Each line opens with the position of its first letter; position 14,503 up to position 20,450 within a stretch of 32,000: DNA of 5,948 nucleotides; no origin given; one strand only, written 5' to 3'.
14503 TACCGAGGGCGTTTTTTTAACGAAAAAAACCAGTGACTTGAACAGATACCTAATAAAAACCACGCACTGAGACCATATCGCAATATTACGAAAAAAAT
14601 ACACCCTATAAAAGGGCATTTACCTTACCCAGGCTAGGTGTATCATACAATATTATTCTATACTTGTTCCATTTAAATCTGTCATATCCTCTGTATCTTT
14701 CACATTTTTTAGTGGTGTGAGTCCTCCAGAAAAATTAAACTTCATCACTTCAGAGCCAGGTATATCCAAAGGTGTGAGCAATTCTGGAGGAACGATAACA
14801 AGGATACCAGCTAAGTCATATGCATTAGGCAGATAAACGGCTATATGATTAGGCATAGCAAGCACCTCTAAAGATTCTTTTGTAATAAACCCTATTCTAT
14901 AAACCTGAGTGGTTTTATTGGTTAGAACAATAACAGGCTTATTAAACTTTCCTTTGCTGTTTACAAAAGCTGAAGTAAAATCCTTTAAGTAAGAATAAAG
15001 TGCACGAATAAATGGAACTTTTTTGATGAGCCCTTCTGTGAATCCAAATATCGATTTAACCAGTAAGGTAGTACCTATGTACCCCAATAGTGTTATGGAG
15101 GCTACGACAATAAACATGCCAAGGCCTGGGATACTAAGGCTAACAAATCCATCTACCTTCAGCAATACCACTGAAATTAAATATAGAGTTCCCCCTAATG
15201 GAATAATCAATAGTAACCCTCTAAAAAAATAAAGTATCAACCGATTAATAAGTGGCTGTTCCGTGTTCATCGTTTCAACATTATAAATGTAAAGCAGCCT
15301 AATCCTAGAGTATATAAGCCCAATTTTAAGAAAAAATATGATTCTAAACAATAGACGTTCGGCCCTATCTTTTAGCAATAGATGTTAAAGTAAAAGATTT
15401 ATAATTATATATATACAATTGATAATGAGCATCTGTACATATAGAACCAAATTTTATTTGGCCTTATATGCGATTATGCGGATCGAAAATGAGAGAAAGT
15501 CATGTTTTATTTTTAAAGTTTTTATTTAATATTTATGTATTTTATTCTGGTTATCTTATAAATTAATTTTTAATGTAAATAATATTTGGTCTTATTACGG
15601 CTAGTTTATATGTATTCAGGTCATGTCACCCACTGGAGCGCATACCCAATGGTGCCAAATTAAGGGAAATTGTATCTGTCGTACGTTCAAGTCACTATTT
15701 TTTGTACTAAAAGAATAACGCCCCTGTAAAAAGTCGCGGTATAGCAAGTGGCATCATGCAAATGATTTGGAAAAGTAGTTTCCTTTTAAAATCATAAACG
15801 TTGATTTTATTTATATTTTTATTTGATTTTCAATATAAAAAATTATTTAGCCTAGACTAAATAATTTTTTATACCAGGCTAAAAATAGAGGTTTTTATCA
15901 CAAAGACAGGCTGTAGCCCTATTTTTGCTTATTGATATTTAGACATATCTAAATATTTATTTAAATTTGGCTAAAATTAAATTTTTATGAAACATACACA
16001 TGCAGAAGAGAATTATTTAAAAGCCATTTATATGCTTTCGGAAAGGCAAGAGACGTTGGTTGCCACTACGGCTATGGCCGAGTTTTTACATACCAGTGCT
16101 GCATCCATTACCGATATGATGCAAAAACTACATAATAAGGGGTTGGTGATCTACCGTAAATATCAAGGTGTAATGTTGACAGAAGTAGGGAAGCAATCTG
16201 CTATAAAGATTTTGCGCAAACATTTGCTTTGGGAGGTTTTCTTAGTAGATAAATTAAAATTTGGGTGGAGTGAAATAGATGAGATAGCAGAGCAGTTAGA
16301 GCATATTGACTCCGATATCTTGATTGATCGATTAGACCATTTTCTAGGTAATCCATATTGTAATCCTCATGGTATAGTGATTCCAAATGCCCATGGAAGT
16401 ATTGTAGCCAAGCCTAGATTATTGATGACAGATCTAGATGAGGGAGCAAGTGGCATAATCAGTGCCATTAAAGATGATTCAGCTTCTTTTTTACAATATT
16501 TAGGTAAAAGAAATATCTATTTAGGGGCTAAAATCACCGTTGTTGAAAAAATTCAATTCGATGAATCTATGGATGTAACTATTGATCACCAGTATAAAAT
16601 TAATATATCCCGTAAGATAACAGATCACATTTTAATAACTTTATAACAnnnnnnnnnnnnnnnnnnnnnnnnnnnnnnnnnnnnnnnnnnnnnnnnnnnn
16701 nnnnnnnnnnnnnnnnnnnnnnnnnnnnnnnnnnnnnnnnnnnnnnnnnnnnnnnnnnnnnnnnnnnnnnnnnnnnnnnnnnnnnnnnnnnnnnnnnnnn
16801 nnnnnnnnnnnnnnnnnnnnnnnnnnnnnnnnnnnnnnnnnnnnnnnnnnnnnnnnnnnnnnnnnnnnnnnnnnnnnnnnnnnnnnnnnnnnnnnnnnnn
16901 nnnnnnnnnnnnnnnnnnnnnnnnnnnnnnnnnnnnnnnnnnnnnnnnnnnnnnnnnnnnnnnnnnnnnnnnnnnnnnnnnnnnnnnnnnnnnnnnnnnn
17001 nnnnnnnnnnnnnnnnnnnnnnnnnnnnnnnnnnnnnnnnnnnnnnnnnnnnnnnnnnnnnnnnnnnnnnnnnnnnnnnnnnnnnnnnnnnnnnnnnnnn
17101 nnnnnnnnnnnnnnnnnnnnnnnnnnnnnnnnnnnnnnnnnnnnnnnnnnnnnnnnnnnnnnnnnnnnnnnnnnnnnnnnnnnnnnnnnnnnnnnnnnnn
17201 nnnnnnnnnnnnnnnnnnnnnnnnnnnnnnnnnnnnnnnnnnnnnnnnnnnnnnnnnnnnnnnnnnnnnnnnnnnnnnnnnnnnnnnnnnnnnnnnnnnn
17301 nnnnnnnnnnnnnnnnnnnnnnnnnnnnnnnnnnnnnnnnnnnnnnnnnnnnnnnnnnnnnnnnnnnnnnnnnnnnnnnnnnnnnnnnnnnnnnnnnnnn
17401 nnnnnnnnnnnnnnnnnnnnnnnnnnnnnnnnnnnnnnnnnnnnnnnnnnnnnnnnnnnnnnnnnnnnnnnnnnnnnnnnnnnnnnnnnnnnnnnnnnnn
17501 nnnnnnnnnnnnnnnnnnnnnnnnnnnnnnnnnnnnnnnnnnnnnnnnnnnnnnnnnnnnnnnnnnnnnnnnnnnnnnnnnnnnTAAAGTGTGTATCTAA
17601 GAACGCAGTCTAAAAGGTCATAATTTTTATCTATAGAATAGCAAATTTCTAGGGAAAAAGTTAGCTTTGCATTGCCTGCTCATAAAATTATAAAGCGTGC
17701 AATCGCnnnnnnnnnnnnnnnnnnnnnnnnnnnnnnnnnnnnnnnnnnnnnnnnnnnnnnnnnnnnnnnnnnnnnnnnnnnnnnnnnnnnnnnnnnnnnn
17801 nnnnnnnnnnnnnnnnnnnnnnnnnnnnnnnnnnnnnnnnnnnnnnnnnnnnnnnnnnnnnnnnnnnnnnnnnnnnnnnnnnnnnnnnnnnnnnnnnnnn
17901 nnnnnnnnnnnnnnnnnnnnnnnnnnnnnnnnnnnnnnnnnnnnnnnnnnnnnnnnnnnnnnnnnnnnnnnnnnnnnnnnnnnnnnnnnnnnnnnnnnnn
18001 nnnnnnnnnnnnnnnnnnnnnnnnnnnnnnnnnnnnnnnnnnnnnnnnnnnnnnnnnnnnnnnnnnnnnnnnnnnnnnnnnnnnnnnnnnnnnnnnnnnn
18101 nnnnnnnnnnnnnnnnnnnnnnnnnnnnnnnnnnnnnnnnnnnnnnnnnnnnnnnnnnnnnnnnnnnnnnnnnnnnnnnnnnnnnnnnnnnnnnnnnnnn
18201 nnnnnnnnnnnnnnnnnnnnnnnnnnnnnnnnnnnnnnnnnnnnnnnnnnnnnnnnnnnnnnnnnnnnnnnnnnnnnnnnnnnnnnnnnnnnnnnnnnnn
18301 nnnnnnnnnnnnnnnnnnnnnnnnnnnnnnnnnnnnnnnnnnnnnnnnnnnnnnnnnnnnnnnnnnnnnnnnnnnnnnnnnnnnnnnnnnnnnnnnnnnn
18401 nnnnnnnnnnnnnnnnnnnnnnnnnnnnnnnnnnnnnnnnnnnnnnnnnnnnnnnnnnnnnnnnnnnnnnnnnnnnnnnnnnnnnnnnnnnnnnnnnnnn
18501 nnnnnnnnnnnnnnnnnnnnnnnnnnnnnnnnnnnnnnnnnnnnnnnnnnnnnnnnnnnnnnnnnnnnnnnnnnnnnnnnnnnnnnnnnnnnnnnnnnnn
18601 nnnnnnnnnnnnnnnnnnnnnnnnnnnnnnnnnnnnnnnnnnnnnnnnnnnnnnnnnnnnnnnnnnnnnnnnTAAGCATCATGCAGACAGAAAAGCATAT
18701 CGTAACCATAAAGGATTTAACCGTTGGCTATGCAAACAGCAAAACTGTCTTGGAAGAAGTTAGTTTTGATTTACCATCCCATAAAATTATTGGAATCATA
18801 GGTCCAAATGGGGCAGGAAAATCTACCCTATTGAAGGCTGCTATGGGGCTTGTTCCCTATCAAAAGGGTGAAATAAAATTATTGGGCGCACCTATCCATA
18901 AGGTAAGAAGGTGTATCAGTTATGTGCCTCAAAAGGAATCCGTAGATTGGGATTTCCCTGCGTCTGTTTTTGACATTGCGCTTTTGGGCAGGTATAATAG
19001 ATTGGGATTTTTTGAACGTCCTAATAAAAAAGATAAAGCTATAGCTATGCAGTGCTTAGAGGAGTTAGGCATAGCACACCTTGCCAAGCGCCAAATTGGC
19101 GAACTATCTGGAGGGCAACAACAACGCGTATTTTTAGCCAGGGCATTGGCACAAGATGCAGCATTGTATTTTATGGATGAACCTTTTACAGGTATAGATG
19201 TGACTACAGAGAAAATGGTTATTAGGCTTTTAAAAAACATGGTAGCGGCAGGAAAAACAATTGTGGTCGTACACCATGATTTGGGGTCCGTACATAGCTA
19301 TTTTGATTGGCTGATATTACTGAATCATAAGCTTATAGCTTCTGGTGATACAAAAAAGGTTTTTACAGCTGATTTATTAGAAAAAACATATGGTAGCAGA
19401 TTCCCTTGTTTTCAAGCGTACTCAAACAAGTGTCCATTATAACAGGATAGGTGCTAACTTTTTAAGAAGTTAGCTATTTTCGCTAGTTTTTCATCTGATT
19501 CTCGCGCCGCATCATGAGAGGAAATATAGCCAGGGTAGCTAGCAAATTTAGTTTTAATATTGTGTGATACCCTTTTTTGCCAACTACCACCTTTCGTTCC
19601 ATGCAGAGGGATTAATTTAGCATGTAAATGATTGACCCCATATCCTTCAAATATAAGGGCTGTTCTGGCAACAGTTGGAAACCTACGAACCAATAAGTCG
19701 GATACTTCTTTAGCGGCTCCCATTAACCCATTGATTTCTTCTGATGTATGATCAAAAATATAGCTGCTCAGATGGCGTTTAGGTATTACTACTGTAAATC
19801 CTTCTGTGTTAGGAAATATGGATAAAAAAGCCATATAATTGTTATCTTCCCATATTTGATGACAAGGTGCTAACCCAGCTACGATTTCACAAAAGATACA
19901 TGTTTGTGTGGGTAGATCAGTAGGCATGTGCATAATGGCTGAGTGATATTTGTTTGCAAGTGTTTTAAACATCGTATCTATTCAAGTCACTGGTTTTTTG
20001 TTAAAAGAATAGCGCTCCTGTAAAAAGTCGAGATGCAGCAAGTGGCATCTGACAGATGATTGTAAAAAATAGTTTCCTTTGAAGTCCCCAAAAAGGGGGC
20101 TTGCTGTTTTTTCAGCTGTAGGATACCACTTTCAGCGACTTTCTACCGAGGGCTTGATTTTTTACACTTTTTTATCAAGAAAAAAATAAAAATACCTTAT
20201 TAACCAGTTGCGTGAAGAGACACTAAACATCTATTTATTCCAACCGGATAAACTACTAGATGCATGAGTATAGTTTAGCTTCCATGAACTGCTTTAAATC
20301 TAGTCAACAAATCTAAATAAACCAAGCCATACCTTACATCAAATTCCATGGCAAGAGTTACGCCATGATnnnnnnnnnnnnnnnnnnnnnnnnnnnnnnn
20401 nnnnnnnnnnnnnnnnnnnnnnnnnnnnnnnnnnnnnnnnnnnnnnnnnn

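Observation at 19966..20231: Undescribed MITE-like family; the full-length copy has a perfect 8-bp target-site duplication and IS256-like termini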

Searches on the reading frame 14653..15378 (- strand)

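Call 9: search_protein_families(library=pfam, proteins=[window:14653-15378:-])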
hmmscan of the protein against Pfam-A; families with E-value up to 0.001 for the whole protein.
window:14653-15378:- (241 aa): 1 family
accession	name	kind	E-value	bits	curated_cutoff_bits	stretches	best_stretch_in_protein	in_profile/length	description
PF04367.18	DUF502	-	1.5e-22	79.9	23.8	1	90-190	2-106/107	Protein of unknown function (DUF502)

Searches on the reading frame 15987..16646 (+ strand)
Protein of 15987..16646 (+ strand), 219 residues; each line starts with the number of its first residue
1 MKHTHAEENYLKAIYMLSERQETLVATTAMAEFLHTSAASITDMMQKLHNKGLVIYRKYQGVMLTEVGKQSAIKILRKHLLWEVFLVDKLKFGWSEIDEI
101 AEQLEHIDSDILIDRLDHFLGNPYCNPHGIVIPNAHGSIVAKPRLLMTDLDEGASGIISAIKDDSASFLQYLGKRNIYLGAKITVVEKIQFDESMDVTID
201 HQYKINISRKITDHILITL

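Call 9: search_protein_families(library=pfam, proteins=[window:15987-16646:+])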
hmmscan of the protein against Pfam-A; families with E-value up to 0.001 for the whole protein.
window:15987-16646:+ (219 aa): 3 families
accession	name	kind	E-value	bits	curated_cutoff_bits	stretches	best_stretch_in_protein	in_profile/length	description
PF02742.21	Fe_dep_repr_C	-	1.4e-23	83.1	27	1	65-133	1-69/70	Iron dependent repressor, metal binding and dimerisation domain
PF01325.25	Fe_dep_repress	-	6.6e-17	61.9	26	1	5-62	4-60/60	Iron dependent repressor, N-terminal DNA binding domain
PF04023.20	FeoA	-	2.7e-11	43.8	23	1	147-218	3-73/74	FeoA domain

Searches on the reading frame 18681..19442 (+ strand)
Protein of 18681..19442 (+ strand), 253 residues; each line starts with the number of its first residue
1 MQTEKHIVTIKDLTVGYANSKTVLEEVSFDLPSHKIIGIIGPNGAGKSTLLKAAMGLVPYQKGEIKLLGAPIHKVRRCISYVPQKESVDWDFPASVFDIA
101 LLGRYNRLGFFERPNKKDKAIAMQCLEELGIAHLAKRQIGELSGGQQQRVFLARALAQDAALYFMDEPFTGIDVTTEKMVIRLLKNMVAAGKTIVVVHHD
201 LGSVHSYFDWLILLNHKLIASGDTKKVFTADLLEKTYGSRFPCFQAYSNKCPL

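Call 9: search_protein_families(library=pfam, proteins=[window:18681-19442:+])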
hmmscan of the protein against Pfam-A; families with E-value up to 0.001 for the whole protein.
window:18681-19442:+ (253 aa): 6 families
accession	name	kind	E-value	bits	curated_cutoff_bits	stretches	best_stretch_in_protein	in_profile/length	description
PF00005.33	ABC_tran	-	4.4e-31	108.7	25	1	24-169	1-136/137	ABC transporter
PF13304.12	AAA_21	-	3.6e-08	34.3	27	1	36-54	1-19/304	AAA domain, putative AbiEii toxin, Type IV TA system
PF02463.25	SMC_N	-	9.7e-07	28.9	40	0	32-54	22-44/220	RecF/RecN/SMC N terminal domain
PF13476.12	AAA_23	-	1.6e-05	26.1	27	1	25-53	11-38/201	AAA domain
PF13555.12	AAA_29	-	0.00024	21.2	27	1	29-57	17-45/61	P-loop containing region of AAA domain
PF13238.12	AAA_18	-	0.00057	20.8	29.4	0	37-108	1-45/128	AAA domain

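Call 25: find_encoding_contigs(protein=window:18681-19442:+, flank=10000, max_places=10)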
Protein window:18681-19442:+ (253 aa): no gene with exactly this product is on record in the collection.

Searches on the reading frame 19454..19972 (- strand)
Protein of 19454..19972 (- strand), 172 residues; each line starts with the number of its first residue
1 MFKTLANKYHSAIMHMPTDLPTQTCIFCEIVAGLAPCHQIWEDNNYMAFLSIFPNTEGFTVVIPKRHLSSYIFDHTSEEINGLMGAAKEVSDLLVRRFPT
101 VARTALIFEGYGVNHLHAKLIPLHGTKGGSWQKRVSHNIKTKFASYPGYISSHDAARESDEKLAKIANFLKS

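Call 9: search_protein_families(library=pfam, proteins=[window:19454-19972:-])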
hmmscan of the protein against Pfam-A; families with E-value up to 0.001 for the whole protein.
window:19454-19972:- (172 aa): 2 families
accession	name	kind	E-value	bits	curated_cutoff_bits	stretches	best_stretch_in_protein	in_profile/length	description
PF01230.28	HIT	-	2.4e-08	34.9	21.5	1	35-123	4-95/98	HIT domain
PF11969.13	DcpS_C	-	1.4e-05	26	24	1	25-121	2-100/114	Scavenger mRNA decapping enzyme C-term binding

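Call 24: find_encoding_contigs(protein=window:19454-19972:-, flank=3000, max_places=10)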
Protein window:19454-19972:- (172 aa): no gene with exactly this product is on record in the collection.

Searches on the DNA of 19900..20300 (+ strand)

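Call 10: search_dna_similar(query=window:19974-20223:+, collection=plasmids, mode=distant, max_evalue=0.001, max_rows=30)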
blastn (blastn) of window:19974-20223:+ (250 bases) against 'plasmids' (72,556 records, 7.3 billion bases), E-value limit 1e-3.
No match.

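Call 66: search_rna_families(source=window, start=19900, end=20300, threshold=evalue, max_evalue=1)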
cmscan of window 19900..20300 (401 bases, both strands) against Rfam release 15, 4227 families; matches with E-value up to 1: 3.
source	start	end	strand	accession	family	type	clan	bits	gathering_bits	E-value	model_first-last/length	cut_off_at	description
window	20045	20119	+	RF02732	JA04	Gene; sRNA;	-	24.8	81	0.19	1-81/81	no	Aggregatibacter sRNA JA04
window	20035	20112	+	RF02898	AaHKsRNA20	Gene; sRNA;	-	21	43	0.69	1-77/77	no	Aggregatibacter sRNA 20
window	20068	20111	+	RF00110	RybB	Gene; sRNA;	-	17.9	40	0.3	1-79/79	no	RybB RNA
